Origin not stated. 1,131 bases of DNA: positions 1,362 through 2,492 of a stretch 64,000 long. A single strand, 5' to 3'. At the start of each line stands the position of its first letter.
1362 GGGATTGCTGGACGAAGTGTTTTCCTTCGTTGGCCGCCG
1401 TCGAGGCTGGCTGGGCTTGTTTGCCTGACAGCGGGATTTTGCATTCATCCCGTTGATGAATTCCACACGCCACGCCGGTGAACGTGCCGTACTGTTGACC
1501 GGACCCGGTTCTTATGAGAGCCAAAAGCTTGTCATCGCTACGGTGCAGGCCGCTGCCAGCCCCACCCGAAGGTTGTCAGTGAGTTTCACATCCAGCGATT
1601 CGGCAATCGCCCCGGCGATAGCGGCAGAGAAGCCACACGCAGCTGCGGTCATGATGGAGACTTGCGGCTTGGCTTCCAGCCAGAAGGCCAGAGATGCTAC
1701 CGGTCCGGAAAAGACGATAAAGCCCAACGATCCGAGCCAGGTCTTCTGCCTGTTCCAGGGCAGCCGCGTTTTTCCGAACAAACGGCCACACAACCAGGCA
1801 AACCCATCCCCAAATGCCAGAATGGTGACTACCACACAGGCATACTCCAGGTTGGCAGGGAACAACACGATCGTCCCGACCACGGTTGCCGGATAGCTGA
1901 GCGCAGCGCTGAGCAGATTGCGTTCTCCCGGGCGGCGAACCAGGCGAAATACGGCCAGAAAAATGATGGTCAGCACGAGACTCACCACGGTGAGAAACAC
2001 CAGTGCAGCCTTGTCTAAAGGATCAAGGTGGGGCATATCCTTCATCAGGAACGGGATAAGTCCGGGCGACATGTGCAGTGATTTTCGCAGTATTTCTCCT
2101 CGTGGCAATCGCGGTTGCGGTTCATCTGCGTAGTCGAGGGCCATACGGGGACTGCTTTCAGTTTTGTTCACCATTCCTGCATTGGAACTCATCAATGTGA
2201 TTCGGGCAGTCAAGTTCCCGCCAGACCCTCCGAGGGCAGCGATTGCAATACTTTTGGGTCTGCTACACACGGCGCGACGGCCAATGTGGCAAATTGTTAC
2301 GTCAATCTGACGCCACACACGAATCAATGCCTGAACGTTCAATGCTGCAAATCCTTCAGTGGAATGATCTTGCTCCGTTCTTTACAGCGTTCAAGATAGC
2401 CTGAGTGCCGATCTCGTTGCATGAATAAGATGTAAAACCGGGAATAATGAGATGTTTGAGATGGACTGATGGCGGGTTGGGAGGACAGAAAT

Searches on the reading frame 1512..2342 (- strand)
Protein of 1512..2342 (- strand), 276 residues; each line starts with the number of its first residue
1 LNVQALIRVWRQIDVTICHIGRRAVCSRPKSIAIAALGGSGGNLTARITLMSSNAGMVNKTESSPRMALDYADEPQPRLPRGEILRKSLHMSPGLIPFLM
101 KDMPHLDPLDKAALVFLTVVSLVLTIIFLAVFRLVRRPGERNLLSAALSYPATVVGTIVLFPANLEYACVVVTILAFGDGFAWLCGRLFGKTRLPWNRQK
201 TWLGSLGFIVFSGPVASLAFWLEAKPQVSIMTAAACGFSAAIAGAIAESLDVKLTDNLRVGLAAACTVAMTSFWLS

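Call 5: search_protein_families(library=pfam, proteins=[window:1512-2342:-], max_evalue=0.001)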
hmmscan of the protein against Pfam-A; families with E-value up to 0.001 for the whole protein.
window:1512-2342:- (276 aa): 1 family
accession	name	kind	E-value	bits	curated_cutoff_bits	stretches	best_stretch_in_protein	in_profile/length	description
PF01148.25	CTP_transf_1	-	1.2e-07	32.3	24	1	112-245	99-215/264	Cytidylyltransferase family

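Call 23: search_protein_families(library=ncbifam, proteins=[window:1512-2342:-], max_evalue=0.001)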
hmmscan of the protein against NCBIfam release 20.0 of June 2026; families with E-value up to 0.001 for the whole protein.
window:1512-2342:- (276 aa): 0 families
